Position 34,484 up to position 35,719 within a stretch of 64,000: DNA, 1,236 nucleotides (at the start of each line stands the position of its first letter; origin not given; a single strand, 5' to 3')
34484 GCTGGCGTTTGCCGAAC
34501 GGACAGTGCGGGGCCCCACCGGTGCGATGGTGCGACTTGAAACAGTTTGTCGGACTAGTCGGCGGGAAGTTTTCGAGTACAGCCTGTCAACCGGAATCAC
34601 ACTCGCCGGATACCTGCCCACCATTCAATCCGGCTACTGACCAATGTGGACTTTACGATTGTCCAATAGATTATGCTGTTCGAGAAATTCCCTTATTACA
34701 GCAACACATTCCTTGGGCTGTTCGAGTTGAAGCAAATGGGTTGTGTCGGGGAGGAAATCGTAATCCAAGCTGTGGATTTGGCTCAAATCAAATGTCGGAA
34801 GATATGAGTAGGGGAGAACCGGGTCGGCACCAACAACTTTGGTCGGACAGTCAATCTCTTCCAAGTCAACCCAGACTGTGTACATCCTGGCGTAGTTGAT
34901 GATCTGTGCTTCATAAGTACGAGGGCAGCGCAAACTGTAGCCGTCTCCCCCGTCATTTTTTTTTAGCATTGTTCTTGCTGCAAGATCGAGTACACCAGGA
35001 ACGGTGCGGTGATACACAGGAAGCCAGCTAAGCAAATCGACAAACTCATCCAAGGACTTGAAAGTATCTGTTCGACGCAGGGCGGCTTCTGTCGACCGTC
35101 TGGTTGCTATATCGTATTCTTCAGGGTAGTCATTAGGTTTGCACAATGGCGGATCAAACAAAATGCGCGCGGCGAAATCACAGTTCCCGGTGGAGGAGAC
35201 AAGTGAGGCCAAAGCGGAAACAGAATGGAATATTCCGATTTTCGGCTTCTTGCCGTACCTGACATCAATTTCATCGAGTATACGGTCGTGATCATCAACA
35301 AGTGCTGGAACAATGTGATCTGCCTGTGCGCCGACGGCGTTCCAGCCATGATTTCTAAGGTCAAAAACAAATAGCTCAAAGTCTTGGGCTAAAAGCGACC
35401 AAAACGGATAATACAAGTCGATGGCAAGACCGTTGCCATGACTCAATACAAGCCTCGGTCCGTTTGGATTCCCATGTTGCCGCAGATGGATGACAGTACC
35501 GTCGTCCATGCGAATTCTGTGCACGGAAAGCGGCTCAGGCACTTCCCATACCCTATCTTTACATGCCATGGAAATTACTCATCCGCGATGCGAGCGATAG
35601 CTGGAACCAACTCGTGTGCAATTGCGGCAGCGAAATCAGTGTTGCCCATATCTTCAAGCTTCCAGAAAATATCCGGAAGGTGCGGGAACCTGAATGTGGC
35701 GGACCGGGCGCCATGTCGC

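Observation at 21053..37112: A 16-kb polyketide cluster splits the normally contiguous lptB-rpoN junction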

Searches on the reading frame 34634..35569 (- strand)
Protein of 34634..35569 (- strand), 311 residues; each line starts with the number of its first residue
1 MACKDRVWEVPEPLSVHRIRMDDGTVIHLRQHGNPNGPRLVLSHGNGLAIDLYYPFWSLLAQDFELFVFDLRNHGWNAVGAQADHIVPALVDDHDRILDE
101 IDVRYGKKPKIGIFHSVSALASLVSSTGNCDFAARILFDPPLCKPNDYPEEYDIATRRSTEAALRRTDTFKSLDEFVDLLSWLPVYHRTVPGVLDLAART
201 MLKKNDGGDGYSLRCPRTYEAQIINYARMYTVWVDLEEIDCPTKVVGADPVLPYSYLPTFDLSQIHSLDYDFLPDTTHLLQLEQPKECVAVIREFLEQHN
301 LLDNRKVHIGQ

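Call 3: search_protein_families(library=pfam, proteins=[window:34634-35569:-])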
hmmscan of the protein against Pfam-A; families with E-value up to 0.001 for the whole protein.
window:34634-35569:- (311 aa): 2 families
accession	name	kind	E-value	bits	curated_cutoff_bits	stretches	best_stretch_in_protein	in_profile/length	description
PF12697.13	Abhydrolase_6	-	3.3e-11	44.7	26.3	1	40-290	1-216/217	Alpha/beta hydrolase family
PF00561.26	Abhydrolase_1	-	0.00023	21.4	25.8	1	38-102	1-67/245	alpha/beta hydrolase fold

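Call 50: find_homologous_proteins(query=window:34634-35569:-, max_evalue=1e-10)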
Query window:34634-35569:- (311 aa): 2405 proteins with E <= 1e-10 among 4187 candidates; the best 120 are listed.
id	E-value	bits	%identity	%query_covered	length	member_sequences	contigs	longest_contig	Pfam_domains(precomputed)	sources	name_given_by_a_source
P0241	1.2e-214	730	100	100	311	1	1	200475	PF12697.14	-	-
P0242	9.0e-152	523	69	97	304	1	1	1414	PF12697.14,PF00561.27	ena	-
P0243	3.5e-151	521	69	98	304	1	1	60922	PF12697.14,PF00561.27,PF12146.16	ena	-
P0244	8.1e-151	520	70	97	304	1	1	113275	PF12697.14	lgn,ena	-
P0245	3.9e-149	515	68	97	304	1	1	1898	PF12697.14,PF00561.27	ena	-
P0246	4.2e-149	515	68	97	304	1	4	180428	PF12697.14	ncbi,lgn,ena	-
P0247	1.1e-148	513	68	97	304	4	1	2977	PF12697.14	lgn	-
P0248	3.6e-148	511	69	97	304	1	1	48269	PF12697.14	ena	-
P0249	2.3e-147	509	69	97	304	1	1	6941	PF12697.14,PF00561.27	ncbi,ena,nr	ncbi:MAG: alpha/beta hydrolase [Nitrospinae bacterium]|nr:alpha/beta hydrolase [Nitrospinota bacteri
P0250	1.4e-146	506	69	97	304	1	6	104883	PF12697.14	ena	-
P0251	1.6e-145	503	68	97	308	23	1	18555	PF12697.14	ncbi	-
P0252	2.4e-144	499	68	97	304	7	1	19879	PF12697.14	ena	-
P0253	6.8e-144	497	67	97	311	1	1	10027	PF12697.14,PF00561.27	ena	-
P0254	1.4e-143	496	68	97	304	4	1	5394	PF12697.14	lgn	-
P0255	1.5e-143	496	67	97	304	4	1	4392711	PF12697.14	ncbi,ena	-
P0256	5.5e-143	494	67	97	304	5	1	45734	PF12697.14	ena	-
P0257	1.1e-140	487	66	97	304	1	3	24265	PF12697.14,PF00561.27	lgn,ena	-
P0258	2.5e-138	479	65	97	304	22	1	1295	PF12697.14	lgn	-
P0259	2.6e-138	479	65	98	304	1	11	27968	PF12697.14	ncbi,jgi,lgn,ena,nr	ncbi:MAG: alpha/beta hydrolase [Nitrospinae bacterium]|nr:alpha/beta hydrolase [Nitrospinota bacteri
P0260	3.7e-138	479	66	97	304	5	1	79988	PF12697.14,PF00561.27,PF12146.16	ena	-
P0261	5.4e-136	471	65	96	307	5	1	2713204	PF12697.14,PF00561.27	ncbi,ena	-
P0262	2.3e-135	469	64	97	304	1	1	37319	PF12697.14,PF00561.27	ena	-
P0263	1.6e-134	467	64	97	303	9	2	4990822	PF12697.14,PF00561.27,PF12146.16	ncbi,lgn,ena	-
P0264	3.9e-134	465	64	96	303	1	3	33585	PF12697.14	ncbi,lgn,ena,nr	ncbi:MAG: alpha/beta hydrolase [Gammaproteobacteria bacterium]|nr:alpha/beta hydrolase [Gammaproteob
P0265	7.7e-132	458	63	98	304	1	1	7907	PF12697.14,PF12146.16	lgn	-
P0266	1.3e-131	457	62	97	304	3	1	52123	PF12697.14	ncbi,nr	ncbi:MAG: alpha/beta hydrolase [Gammaproteobacteria bacterium]|nr:alpha/beta hydrolase [Gammaproteob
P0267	2.8e-131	456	64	95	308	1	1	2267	PF12697.14,PF00561.27,PF12146.16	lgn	-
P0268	3.4e-131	456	62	98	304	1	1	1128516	PF12697.14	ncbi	-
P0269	3.3e-130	452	61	96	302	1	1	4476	PF12697.14,PF00561.27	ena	-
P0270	4.8e-130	452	63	97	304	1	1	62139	PF12697.14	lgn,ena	-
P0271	8.6e-130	451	62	97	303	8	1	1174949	PF12697.14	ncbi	-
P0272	1.7e-129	450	61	98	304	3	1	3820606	PF12697.14,PF00561.27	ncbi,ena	-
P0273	2.4e-129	450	62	97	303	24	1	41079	PF12697.14,PF00561.27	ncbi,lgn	-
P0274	4.5e-128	445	63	95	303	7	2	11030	PF12697.14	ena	-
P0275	8.3e-128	445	63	96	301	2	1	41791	PF12697.14,PF00561.27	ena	-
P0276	8.4e-128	445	63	95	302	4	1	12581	PF12697.14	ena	-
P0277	2.5e-127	443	63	95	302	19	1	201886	PF12697.14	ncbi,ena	-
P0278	3.7e-127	442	63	95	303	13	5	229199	PF12697.14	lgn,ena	-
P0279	5.2e-127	442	63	95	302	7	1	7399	PF12697.14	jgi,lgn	-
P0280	5.4e-127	442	62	96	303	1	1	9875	PF12697.14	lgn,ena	-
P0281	5.4e-127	442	62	96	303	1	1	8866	PF12697.14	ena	-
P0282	1.3e-126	441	60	98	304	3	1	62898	PF12697.14,PF00561.27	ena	-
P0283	1.3e-126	441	61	97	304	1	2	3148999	PF12697.14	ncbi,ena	-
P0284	2.5e-126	440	63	96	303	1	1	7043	PF12697.14,PF00561.27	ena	-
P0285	5.7e-126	439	60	97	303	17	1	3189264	PF12697.14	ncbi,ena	-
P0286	8.4e-126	438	63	93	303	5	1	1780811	PF12697.14,PF00561.27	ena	-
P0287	1.3e-125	437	64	95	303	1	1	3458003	PF12697.14,PF00561.27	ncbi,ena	-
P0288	1.4e-125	437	62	96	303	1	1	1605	PF12697.14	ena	-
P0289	1.4e-125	437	62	96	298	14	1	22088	PF12697.14,PF00561.27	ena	-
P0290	1.6e-125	437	62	95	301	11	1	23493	PF12697.14,PF00561.27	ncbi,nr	ncbi:MAG: alpha/beta hydrolase [Chloroflexi bacterium]|nr:alpha/beta hydrolase [Chloroflexota bacter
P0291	1.6e-125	437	63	95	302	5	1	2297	PF12697.14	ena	-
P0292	2.6e-125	436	63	95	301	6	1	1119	PF12697.14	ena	-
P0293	3.0e-125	436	63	94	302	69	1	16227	PF12697.14,PF00561.27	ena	-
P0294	3.1e-125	436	62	96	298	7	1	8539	PF12697.14,PF00561.27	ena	-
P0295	3.8e-125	436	61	96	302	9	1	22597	PF12697.14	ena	-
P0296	4.1e-125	436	62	96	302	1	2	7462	PF12697.14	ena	-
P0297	7.5e-125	435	63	94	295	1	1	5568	PF12697.14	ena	-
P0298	1.1e-124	434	59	97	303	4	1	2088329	PF12697.14,PF00561.27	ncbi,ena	-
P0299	1.1e-124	434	62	94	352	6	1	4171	PF12697.14,PF00561.27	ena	-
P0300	1.4e-124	434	62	95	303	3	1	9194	PF12697.14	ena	-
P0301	2.3e-124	433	59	97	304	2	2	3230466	PF12697.14,PF00561.27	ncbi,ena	-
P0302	4.4e-124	432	62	95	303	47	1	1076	PF12697.14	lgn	-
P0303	4.7e-124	432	61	96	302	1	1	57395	PF12697.14,PF00561.27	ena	-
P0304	6.5e-124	432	61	97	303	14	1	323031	PF12697.14,PF00561.27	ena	-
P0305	9.9e-124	431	63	95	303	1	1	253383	PF12697.14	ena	-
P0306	1.7e-123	430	62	95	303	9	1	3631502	PF12697.14,PF00561.27,PF12146.16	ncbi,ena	-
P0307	3.6e-123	429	62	95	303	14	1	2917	PF12697.14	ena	-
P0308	5.5e-123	429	62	96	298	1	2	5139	PF12697.14,PF00561.27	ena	-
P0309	5.5e-123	429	62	96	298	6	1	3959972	PF12697.14,PF00561.27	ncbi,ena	-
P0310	8.8e-123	428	61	95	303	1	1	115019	PF12697.14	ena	-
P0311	1.0e-122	428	62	96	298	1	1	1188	PF12697.14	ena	-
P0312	1.1e-122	428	62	95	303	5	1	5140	PF12697.14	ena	-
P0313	1.5e-122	427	61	96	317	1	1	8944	PF12697.14,PF00561.27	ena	-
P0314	1.6e-122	427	61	95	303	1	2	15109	PF12697.14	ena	-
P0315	1.8e-122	427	62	95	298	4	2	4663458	PF12697.14,PF00561.27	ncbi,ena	-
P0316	2.8e-122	426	62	96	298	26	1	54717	PF12697.14,PF00561.27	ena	-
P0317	3.0e-122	426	62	94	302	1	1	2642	PF12697.14,PF00561.27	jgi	-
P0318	3.3e-122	426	61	96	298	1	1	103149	PF12697.14,PF00561.27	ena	-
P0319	3.5e-122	426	61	96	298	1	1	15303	PF12697.14,PF00561.27,PF12146.16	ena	-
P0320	3.8e-122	426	61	96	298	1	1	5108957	PF12697.14,PF00561.27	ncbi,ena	-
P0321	3.9e-122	426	62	95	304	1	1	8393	PF12697.14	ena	-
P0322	4.2e-122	426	60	95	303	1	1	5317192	PF12697.14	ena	-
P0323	8.7e-122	425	61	94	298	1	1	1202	PF12697.14,PF00561.27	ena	-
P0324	9.4e-122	425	60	94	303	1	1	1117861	PF12697.14,PF00561.27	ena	-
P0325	1.1e-121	424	61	95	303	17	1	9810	PF12697.14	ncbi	-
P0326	1.2e-121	424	61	94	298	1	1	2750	PF12697.14,PF00561.27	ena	-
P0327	1.2e-121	424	60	95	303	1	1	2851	PF12697.14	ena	-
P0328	1.3e-121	424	61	96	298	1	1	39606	PF12697.14,PF00561.27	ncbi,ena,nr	ncbi:MAG: alpha/beta hydrolase [Deltaproteobacteria bacterium]|nr:alpha/beta hydrolase [Deltaproteob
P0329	1.5e-121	424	61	96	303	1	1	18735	PF12697.14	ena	-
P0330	1.6e-121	424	63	93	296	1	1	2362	PF12697.14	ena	-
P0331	1.8e-121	424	60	98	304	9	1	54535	PF12697.14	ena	-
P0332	1.8e-121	424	61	94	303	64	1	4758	PF12697.14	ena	-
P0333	2.1e-121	424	61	96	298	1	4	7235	PF12697.14,PF00561.27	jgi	-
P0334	2.2e-121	423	60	95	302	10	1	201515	PF12697.14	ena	-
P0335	2.3e-121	423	61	96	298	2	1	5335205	PF12697.14,PF00561.27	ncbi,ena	-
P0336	3.6e-121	423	61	94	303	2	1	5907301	PF12697.14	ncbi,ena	-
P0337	3.8e-121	423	61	96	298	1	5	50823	PF12697.14,PF00561.27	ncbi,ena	-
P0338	6.4e-121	422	61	95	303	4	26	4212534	PF12697.14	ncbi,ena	-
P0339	9.8e-121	421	60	95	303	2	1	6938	PF12697.14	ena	-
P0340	1.0e-120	421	59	96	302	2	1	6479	PF12697.14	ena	-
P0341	1.2e-120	421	60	94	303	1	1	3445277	PF12697.14,PF00561.27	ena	-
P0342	1.3e-120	421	61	93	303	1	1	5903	PF12697.14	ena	-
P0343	1.6e-120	421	61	94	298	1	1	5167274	PF12697.14,PF00561.27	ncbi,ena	-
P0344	2.9e-120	420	60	94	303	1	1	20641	PF12697.14,PF00561.27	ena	-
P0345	3.5e-120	419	62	94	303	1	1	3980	PF12697.14,PF00561.27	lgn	-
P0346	4.4e-120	419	61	95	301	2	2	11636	PF12697.14,PF00561.27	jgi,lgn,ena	-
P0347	4.6e-120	419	60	98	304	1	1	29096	PF12697.14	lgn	-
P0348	4.8e-120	419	59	96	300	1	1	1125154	PF12697.14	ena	-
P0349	5.5e-120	419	57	96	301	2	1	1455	PF12697.14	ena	-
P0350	5.5e-120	419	61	96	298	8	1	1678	PF12697.14,PF00561.27,PF12146.16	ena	-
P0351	5.9e-120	419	60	94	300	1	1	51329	PF12697.14,PF00561.27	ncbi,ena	-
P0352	6.3e-120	419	60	96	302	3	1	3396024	PF12697.14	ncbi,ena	-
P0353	6.6e-120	419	62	93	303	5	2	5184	PF12697.14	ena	-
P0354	6.7e-120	419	59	96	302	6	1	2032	PF12697.14,PF00561.27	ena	-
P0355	7.3e-120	418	61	95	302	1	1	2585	PF12697.14,PF00561.27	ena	-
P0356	7.5e-120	418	60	96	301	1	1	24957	PF12697.14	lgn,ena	-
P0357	9.9e-120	418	60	95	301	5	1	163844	PF12697.14,PF00561.27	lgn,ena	-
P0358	1.0e-119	418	60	96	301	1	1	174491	PF12697.14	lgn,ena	-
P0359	1.5e-119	417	60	95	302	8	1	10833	PF12697.14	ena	-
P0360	1.5e-119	417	59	96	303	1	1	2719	PF12697.14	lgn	-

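Call 51: find_encoding_contigs(protein=P0272, flank=10000, max_places=3)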
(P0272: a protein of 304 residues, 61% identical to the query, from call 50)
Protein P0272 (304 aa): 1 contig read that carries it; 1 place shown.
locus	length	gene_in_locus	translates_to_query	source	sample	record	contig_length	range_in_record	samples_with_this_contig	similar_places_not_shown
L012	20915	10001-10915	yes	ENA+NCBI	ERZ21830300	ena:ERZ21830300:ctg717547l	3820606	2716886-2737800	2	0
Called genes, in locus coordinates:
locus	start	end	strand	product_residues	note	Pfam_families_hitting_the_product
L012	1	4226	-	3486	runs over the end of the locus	PF00109:ketoacyl-synt, PF02801:Ketoacyl-synt_C, PF16197:KAsynt_C_assoc, PF22621:CurL-like_PKS_C, PF00698:Acyl_transf_1, PF21089:PKS_DH_N, PF14765:PS-DH, PF08242:Methyltransf_12, +18 more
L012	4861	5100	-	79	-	-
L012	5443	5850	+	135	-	PF05685:Uma2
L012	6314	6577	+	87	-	-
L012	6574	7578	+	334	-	PF05721:PhyH (faint)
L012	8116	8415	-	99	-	-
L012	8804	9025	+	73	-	PF00550:PP-binding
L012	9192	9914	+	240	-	PF22624:AASDHPPT_N, PF01648:ACPS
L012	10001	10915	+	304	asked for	PF00561:Abhydrolase_1 (weak), PF12697:Abhydrolase_6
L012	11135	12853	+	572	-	PF00860:Xan_ur_permease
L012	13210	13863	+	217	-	PF05685:Uma2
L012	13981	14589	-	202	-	PF01323:DSBA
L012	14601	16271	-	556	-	PF00501:AMP-binding, PF13193:AMP-binding_C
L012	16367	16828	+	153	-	PF01575:MaoC_dehydratas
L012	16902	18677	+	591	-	PF07167:PhaC_N, PF00561:Abhydrolase_1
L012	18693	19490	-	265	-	PF00378:ECH_1, PF16113:ECH_2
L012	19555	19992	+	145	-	PF14539:DUF4442 (weak), PF03061:4HBT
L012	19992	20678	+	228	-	PF00702:Hydrolase, PF13419:HAD_2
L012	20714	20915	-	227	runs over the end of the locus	-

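Call 52: find_encoding_contigs(protein=P0244, flank=10000, max_places=2)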
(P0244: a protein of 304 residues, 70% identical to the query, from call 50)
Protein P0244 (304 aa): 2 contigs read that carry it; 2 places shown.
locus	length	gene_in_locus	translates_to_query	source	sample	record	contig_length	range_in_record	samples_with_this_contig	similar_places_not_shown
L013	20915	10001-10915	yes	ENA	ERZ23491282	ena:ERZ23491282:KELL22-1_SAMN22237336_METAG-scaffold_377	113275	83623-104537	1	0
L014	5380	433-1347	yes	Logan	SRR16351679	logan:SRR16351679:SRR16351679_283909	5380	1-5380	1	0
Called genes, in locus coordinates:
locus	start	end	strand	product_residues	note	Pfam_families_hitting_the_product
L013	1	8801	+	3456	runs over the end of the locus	PF00109:ketoacyl-synt, PF02801:Ketoacyl-synt_C, PF22621:CurL-like_PKS_C, PF00698:Acyl_transf_1, PF21089:PKS_DH_N, PF14765:PS-DH, PF08242:Methyltransf_12, PF08240:ADH_N, +18 more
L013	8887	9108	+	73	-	PF00550:PP-binding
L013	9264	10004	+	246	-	PF22624:AASDHPPT_N, PF01648:ACPS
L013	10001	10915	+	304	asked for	PF12697:Abhydrolase_6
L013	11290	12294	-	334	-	PF00389:2-Hacid_dh, PF02826:2-Hacid_dh_C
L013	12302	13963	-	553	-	PF02538:Hydantoinase_B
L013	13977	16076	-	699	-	PF05378:Hydant_A_N, PF01968:Hydantoinase_A, PF19278:Hydant_A_C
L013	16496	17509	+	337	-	PF01156:IU_nuc_hydro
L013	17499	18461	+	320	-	PF00294:PfkB, PF08543:Phos_pyr_kin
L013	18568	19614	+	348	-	PF01145:Band_7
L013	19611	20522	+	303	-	PF01145:Band_7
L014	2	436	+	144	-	?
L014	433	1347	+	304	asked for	PF12697:Abhydrolase_6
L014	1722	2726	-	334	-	PF00389:2-Hacid_dh, PF02826:2-Hacid_dh_C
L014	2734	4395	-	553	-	PF02538:Hydantoinase_B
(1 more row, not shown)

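Call 56: search_solved_structures(query=window:34634-35569:-, max_evalue=0.01)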
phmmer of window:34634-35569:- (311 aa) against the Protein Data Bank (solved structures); distinct sequences matched with E-value up to 0.01: 5.
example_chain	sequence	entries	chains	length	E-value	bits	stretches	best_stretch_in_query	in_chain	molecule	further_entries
5a62_A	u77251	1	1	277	0.00035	23.4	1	28-151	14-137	PUTATIVE ALPHA/BETA HYDROLASE FOLD PROTEIN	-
27ct_A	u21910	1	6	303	0.0018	21.1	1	24-126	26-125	RPA1511_2297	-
3nwo_A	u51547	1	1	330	0.004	20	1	230-304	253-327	Proline iminopeptidase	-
21dl_A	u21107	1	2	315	0.0059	19.4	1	24-120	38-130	RPA1511_5221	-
4x00_A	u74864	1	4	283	0.009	18.8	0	19-140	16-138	Putative hydrolase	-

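Call 57: search_protein_families(library=ncbifam, proteins=[window:34634-35569:-], max_evalue=0.01)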
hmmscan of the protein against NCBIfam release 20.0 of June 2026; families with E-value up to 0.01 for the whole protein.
window:34634-35569:- (311 aa): 7 families
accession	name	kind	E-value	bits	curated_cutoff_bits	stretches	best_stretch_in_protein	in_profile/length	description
TIGR02427.1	protocat_pcaD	equivalog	5.2e-09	35.8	255.85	1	27-104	2-79/251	3-oxoadipate enol-lactonase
NF051488.1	bifunc_PcaDC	exception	2.5e-08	33.4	390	2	233-300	186-254/375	bifunctional 3-oxoadipate enol-lactonase/4-carboxymuconolactone decarboxylase PcaDC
NF051487.1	bifunc_PcaCD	exception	2e-07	30.5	430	1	31-102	166-236/413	bifunctional 4-carboxymuconolactone decarboxylase/3-oxoadipate enol-lactonase PcaCD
TIGR03056.1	bchO_mg_che_rel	equivalog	5.6e-05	22.3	172.55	1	24-118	15-105/278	alpha/beta fold hydrolase BchO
NF004514.1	PRK05855.1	equivalog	0.00046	18.9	455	1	19-101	4-87/578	SDR family oxidoreductase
NF011457.0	PRK14875.1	equivalog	0.0006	18.9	307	0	19-102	115-196/372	acetoin dehydrogenase dihydrolipoyllysine-residue acetyltransferase subunit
TIGR02240.1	PHA_depoly_arom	equivalog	0.00064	19.1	250.6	1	18-116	6-101/276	poly(3-hydroxyalkanoate) depolymerase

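Call 91: predict_structure(alignment_id=A3)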
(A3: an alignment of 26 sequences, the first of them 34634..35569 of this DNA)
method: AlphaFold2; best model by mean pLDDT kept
length: 311 residues; sequences in the alignment: 26
mean_pLDDT: 75.9   pTM: 0.81
mean pLDDT of the five models: 75.9, 61.6, 57.9, 50.9, 46.1
residues with pLDDT >= 90: 72; 70-90: 148; 50-70: 48; < 50: 43
segments of 3 or more residues with pLDDT < 50: 1-5, 143-145, 231-233, 249-268, 272-276, 306-311
pLDDT, mean of each block of 10 residues (from residue 1): 53 92 88 94 75 87 93 70 79 91 93 86 72 83 54 73 85 92 76 82 86 85 73 60 69 40 46 52 81 90 56 31
secondary structure, 60 per line:
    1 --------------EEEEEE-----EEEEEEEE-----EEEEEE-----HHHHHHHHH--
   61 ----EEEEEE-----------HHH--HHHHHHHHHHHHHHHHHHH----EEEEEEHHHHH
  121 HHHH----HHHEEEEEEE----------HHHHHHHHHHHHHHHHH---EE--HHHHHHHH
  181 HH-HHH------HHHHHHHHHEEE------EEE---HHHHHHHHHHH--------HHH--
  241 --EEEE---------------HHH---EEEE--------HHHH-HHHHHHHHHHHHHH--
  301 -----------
elements in order: E15-20 E26-33 E39-44 H50-58 E65-70 H87-105 E110-115 H116-124 E132-138 H149-165 H173-182 H193-201 E202-204 E211-213 H217-227 E243-246 E268-271 H280-283 H285-298

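Call 93: fold_search(model_id=the predicted structure, library=pdb)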
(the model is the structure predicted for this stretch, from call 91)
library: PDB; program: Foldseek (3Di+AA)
matches with E <= 10: 1830; with E <= 0.001: 1246
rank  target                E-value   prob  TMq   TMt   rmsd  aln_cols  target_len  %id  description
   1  3qit_C                2.1e-13  1.00  0.65  0.74   5.4       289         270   17  Thioesterase Domain From Curacin Biosynthetic Pathway (released 2011-03-09)
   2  3qit_D                3.6e-13  1.00  0.67  0.73   5.1       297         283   16  Thioesterase Domain From Curacin Biosynthetic Pathway (released 2011-03-09)
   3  3qit_A                5.2e-13  1.00  0.65  0.71   5.4       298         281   18  Thioesterase Domain From Curacin Biosynthetic Pathway (released 2011-03-09)
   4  4uhc                  8.3e-13  1.00  0.63  0.69   4.9       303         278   18  Structural studies of a thermophilic esterase from Thermogutta terrifontis (Native) (released 2015-06-10)
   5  3om8_B                8.8e-13  1.00  0.66  0.76   4.2       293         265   18  The crystal structure of a hydrolase from Pseudomonas aeruginosa PA01 (released 2010-09-22)
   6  3qit_B                8.8e-13  1.00  0.67  0.73   4.9       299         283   18  Thioesterase Domain From Curacin Biosynthetic Pathway (released 2011-03-09)
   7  6i8w_A                1.7e-12  1.00  0.62  0.62   5.3       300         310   17  Crystal structure of a membrane phospholipase A, a novel bacterial virulence factor (released 2019-11-27)
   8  4uhh                  1.9e-12  1.00  0.63  0.70   4.9       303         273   18  Structural studies of a thermophilic esterase from Thermogutta terrifontis (cacodylate complex) (released 2015-06-10)
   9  3om8_A                3.1e-12  1.00  0.66  0.76   4.3       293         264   18  The crystal structure of a hydrolase from Pseudomonas aeruginosa PA01 (released 2010-09-22)
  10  4ose_B                3.3e-12  1.00  0.67  0.73   4.3       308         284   13  X-ray Crystal Structure of a Putative Hydrolase from Rickettsia typhi (released 2014-03-19)
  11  4uhd                  4.2e-12  1.00  0.64  0.72   4.8       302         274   20  Structural studies of a thermophilic esterase from Thermogutta terrifontis (acetate bound) (released 2015-06-10)
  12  3kxp_A                5.0e-12  1.00  0.66  0.76   4.3       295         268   15  Crystal Structure of E-2-(Acetamidomethylene)succinate Hydrolase (released 2010-02-09)
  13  4ose_A                5.0e-12  1.00  0.68  0.74   4.2       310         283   13  X-ray Crystal Structure of a Putative Hydrolase from Rickettsia typhi (released 2014-03-19)
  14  8clv_A                9.6e-12  1.00  0.52  0.53   8.2       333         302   16  Zearalenone lactonase of Rhodococcus erythropolis in complex with hydrolyzed zearalenone (released 2024-02-28)
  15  2y6v_A                1.1e-11  1.00  0.63  0.56   5.9       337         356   13  Peroxisomal alpha-beta-hydrolase Lpx1 (Yor084w) from Saccharomyces cerevisiae (crystal form I) (released 2011-07-13)
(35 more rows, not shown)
